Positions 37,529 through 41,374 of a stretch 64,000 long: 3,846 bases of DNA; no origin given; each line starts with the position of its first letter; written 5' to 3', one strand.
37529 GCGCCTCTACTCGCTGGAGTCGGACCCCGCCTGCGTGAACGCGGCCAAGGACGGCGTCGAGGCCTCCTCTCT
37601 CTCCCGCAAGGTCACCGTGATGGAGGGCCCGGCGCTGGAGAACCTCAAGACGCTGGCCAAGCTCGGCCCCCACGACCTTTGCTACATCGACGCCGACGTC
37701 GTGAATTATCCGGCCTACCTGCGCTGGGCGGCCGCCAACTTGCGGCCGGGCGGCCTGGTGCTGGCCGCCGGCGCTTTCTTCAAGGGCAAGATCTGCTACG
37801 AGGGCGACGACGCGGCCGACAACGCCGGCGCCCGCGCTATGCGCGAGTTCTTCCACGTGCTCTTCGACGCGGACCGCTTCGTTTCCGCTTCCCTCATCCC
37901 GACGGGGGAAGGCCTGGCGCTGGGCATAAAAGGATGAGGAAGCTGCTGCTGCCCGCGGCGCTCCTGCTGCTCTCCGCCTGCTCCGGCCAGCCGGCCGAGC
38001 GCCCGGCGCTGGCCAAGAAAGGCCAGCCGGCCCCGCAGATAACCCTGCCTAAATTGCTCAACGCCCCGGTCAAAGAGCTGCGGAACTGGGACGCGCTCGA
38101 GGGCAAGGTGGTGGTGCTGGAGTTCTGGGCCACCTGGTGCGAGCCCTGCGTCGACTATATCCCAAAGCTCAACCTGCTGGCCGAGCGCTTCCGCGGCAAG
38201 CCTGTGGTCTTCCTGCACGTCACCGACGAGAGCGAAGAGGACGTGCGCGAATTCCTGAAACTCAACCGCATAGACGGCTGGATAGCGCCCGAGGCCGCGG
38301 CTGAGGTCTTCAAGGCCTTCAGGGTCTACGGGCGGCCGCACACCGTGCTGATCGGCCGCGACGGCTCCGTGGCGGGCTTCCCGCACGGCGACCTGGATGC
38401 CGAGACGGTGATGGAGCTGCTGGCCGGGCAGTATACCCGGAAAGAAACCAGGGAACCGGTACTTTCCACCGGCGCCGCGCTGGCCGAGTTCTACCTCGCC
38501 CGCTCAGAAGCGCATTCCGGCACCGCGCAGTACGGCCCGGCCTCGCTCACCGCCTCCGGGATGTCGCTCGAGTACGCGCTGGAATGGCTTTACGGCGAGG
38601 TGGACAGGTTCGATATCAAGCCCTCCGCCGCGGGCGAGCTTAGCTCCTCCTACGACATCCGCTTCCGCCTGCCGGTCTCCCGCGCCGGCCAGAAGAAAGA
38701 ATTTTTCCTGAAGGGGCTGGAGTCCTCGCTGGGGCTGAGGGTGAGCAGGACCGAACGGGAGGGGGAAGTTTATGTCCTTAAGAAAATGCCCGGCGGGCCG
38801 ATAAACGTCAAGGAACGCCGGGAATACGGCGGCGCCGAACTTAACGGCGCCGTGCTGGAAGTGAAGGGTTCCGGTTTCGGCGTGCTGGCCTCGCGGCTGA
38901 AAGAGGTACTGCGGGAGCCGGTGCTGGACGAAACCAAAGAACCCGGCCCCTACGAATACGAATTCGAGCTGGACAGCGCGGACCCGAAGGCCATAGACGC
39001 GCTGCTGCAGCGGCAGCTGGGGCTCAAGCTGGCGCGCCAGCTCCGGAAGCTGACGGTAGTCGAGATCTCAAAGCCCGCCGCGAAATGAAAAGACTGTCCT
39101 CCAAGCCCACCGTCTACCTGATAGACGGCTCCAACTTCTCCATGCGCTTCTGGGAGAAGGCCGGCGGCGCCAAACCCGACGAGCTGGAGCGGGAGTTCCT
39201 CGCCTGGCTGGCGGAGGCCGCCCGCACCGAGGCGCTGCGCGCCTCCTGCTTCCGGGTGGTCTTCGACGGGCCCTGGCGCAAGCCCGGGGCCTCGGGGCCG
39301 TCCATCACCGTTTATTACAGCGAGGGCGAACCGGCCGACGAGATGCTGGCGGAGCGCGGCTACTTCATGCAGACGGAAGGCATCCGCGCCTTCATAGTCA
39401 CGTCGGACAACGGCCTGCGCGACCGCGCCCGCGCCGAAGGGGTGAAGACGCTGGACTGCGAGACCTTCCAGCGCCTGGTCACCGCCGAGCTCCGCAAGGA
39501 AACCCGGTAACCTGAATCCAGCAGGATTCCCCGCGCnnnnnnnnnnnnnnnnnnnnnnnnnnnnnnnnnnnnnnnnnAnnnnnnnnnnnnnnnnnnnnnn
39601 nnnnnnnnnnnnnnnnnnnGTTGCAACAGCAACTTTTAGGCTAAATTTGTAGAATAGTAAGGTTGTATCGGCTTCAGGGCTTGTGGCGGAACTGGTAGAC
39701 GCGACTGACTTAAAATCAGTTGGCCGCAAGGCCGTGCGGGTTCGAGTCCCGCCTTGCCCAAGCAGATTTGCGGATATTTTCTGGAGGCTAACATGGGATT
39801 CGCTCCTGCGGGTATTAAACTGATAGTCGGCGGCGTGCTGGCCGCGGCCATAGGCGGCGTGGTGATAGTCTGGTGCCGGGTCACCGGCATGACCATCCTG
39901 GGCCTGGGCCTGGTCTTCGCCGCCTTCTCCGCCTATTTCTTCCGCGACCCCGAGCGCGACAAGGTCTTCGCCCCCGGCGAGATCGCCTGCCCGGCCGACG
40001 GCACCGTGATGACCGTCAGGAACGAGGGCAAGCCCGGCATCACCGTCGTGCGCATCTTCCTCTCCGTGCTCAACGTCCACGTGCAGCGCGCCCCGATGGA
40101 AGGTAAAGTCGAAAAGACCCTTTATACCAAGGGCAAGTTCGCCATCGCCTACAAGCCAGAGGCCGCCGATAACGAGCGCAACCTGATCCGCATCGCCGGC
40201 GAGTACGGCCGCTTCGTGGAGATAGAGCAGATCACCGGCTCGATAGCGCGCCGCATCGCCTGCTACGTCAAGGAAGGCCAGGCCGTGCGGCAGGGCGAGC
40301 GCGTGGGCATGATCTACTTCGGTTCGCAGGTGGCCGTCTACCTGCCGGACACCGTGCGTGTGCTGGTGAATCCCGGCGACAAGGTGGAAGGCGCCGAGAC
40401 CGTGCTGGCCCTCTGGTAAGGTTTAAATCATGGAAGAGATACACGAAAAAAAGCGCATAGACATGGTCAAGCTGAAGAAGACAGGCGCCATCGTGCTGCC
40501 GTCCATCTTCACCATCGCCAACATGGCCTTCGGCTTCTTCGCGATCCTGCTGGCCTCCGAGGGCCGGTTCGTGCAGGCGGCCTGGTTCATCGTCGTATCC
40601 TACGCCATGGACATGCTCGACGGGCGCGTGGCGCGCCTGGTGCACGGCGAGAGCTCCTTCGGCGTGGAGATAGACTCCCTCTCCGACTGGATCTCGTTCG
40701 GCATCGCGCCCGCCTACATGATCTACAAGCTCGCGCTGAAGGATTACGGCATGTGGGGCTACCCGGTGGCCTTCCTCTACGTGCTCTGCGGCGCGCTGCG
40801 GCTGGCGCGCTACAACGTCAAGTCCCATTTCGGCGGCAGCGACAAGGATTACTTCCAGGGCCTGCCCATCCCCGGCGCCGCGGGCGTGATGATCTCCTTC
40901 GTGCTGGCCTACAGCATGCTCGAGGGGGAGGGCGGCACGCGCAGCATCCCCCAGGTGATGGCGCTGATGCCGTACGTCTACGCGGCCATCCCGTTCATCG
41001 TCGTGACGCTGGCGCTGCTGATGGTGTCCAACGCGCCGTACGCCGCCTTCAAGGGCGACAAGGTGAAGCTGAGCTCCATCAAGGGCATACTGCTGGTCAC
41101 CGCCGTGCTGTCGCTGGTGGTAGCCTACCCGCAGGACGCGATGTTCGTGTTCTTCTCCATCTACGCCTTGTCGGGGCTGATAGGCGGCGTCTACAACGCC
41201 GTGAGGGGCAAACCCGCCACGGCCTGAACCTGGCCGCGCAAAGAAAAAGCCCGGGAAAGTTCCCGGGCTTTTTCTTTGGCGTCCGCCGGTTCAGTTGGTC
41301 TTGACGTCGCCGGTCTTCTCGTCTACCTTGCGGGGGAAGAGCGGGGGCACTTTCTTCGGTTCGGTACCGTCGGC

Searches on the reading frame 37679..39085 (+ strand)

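Call 64: search_protein_families(library=pfam, proteins=[window:37679-39085:+], max_evalue=0.00001)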
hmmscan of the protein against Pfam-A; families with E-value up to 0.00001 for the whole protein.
window:37679-39085:+ (469 aa): 5 families
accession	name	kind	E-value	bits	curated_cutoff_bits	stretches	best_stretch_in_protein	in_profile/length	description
PF00578.27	AhpC-TSA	-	2.8e-14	53.5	26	1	115-232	2-122/124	AhpC/TSA family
PF08534.16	Redoxin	-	1.2e-11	45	26.6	1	113-232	1-129/148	Redoxin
PF13905.12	Thioredoxin_8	-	6e-11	43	27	1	142-231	1-94/94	Thioredoxin-like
PF12543.13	DUF3738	-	1.2e-09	39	22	1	308-463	24-187/190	Protein of unknown function (DUF3738)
PF00085.26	Thioredoxin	-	2.6e-06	27.8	23.5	1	142-189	18-64/103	Thioredoxin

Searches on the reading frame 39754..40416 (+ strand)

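Call 64: search_protein_families(library=pfam, proteins=[window:39754-40416:+], max_evalue=0.00001)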
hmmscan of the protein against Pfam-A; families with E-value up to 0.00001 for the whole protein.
window:39754-40416:+ (221 aa): 1 family
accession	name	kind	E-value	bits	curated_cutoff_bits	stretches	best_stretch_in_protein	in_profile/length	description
PF02666.20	PS_Dcarbxylase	-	1.8e-34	119.6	22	1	55-218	1-197/198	Phosphatidylserine decarboxylase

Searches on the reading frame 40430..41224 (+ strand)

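Call 64: search_protein_families(library=pfam, proteins=[window:40430-41224:+], max_evalue=0.00001)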
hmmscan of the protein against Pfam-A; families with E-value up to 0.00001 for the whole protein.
window:40430-41224:+ (265 aa): 1 family
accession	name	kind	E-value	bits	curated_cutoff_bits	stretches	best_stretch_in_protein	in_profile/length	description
PF01066.26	CDP-OH_P_transf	-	6.6e-20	72.5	22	1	22-173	2-138/152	CDP-alcohol phosphatidyltransferase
